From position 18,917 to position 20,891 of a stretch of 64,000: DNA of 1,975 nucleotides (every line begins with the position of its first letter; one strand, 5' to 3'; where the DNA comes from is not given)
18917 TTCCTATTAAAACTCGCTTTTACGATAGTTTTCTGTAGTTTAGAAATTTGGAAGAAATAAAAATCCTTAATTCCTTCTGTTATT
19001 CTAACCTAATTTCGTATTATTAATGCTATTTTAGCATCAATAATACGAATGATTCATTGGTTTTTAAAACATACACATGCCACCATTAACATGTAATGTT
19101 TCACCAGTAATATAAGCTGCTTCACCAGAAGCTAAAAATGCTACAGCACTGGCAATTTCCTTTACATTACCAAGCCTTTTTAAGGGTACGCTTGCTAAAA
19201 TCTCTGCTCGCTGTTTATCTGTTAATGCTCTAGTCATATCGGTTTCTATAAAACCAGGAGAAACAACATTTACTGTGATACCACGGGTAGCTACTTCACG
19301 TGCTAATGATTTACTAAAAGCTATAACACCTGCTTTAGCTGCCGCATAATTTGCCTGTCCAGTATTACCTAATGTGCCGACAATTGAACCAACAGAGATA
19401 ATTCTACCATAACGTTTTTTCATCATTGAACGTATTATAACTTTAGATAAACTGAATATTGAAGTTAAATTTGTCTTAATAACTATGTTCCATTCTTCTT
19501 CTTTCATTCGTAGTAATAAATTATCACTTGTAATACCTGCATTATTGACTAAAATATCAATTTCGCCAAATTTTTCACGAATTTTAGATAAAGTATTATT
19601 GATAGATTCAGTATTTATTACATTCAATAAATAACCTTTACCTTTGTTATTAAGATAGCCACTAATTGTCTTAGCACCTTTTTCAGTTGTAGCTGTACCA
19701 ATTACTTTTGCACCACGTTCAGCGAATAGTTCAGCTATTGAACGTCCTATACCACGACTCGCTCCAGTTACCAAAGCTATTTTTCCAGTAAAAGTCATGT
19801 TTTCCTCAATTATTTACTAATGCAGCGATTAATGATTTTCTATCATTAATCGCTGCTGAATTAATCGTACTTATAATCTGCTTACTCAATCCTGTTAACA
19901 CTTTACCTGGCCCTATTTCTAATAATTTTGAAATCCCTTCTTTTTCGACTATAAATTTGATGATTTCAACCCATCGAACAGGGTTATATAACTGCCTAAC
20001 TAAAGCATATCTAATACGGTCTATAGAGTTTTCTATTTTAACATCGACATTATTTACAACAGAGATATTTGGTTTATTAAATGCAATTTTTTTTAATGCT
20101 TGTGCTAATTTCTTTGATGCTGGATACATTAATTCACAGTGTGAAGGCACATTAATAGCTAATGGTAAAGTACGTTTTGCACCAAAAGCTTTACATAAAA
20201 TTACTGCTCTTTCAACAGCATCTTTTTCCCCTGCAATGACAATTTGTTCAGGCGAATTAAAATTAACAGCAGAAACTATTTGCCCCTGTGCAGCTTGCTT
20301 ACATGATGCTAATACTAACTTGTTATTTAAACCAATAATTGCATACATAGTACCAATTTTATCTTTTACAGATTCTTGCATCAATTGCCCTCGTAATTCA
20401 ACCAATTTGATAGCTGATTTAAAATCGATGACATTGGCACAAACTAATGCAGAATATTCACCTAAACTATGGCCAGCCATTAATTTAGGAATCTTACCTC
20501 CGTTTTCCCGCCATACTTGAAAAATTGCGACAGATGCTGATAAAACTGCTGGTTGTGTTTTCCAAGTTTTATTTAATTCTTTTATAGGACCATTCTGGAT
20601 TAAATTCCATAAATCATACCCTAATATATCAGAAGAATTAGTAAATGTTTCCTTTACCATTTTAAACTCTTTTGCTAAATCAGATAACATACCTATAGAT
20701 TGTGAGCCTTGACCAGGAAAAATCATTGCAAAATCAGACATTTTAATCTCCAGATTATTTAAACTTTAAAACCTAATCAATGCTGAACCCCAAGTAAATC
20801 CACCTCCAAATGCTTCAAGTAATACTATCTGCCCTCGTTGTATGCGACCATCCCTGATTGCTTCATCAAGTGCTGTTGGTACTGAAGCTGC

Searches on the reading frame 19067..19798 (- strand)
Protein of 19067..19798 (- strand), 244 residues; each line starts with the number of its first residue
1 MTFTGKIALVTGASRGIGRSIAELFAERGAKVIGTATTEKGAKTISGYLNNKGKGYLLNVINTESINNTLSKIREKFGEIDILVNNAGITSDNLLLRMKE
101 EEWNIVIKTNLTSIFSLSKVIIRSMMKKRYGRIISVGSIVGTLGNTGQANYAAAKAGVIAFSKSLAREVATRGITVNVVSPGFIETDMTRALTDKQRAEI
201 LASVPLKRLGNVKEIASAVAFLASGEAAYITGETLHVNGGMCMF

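Call 45: search_protein_families(library=ncbifam, proteins=[window:19067-19798:-], max_evalue=0.00001)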
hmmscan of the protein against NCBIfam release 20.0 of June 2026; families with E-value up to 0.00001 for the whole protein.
window:19067-19798:- (244 aa): 233 families (the best 25 are shown)
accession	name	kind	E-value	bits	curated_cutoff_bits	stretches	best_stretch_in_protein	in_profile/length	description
NF004197.0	PRK05653.1-1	equivalog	8.9e-109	362.9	332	1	2-243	4-248/249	3-oxoacyl-ACP reductase FabG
TIGR01830.1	3oxo_ACP_reduc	equivalog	6.8e-97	323.9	297.75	1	8-241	1-238/239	3-oxoacyl-[acyl-carrier-protein] reductase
NF004199.0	PRK05653.1-4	equivalog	2.2e-86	289.4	301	1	1-243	1-247/247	3-oxoacyl-ACP reductase FabG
NF009547.0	PRK12936.1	subfamily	1.4e-81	273.7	436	1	3-243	4-244/245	3-ketoacyl-(acyl-carrier-protein) reductase NodG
NF009466.0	PRK12826.1-2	subfamily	1.9e-80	269.9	222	1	6-243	4-246/248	3-oxoacyl-ACP reductase FabG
TIGR01829.1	AcAcCoA_reduct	subfamily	3.5e-80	269.2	302.1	1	6-243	1-242/242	acetoacetyl-CoA reductase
NF009464.0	PRK12824.1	subfamily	3.7e-78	262.6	269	1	6-243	3-244/245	3-oxoacyl-ACP reductase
NF004198.0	PRK05653.1-3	equivalog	1.4e-73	247.4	296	1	3-243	5-248/248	3-oxoacyl-ACP reductase FabG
NF053542.1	FlxB_rubin_SDR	equivalog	3e-71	240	340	1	6-241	1-239/239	flexirubin biosynthesis SDR family reductase FlxB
NF040605.2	mycolic_FabG1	exception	6.2e-70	235.6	420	1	8-243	4-231/233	3-oxoacyl-ACP reductase FabG1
NF004200.0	PRK05653.1-5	equivalog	2.3e-67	227.1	273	1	7-242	4-242/242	3-oxoacyl-ACP reductase FabG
NF005559.1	PRK07231.1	subfamily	2.6e-64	217.1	215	1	3-243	2-249/249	glucose 1-dehydrogenase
NF006110.0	PRK08261.1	equivalog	4.2e-62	210.5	410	1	3-240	212-449/454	3-oxoacyl-ACP reductase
NF009548.0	PRK12938.1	equivalog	7.7e-61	206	472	1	4-243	2-245/246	3-ketoacyl-ACP reductase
NF009468.0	PRK12826.1-4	equivalog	1.5e-60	205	318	1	2-241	4-247/256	SDR family oxidoreductase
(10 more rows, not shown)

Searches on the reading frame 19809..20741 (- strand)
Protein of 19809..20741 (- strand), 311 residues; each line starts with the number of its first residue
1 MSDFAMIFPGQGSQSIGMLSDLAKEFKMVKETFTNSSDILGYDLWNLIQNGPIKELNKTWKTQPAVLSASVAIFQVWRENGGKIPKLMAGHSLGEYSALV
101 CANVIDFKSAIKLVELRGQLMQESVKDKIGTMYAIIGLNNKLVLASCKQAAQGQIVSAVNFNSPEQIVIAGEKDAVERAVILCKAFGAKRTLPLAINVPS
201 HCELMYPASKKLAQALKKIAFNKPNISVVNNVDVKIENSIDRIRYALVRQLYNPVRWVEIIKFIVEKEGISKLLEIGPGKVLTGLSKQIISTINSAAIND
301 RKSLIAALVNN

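Call 45: search_protein_families(library=ncbifam, proteins=[window:19809-20741:-], max_evalue=0.00001)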
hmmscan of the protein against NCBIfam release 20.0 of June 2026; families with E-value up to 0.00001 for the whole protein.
window:19809-20741:- (311 aa): 8 families
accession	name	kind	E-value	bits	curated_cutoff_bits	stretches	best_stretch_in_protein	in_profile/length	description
TIGR00128.1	fabD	equivalog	1.2e-112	376.1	260.9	1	3-291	2-288/290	ACP S-malonyltransferase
TIGR03131.1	malonate_mdcH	equivalog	4.4e-70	236.5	297.9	1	5-303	2-289/297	malonate decarboxylase subunit epsilon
NF045894.1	PKS_plus_SDR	equivalog_domain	1e-44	152.6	1740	1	4-292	532-817/1515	type I polyketide synthase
TIGR02813.1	omega_3_PfaA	subfamily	4.5e-32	109.9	1010.1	1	5-291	582-881/2582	polyketide-type polyunsaturated fatty acid synthase PfaA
NF037940.1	PKS_MbtD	equivalog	4.3e-17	61.5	1150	1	4-261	92-346/978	mycobactin polyketide synthase MbtD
NF037941.1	PKS_NbtC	equivalog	2.3e-15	55.7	1150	1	5-229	98-324/1027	nocobactin polyketide synthase NbtC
NF041183.1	Pks2_ls1_myc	equivalog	4.6e-12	43.6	2400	1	7-295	536-819/2086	sulfolipid-1 biosynthesis phthioceranic/hydroxyphthioceranic acid synthase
NF040607.1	mycolic_Pks13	equivalog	3e-11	41.5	2100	1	6-300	667-961/1680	polyketide synthase Pks13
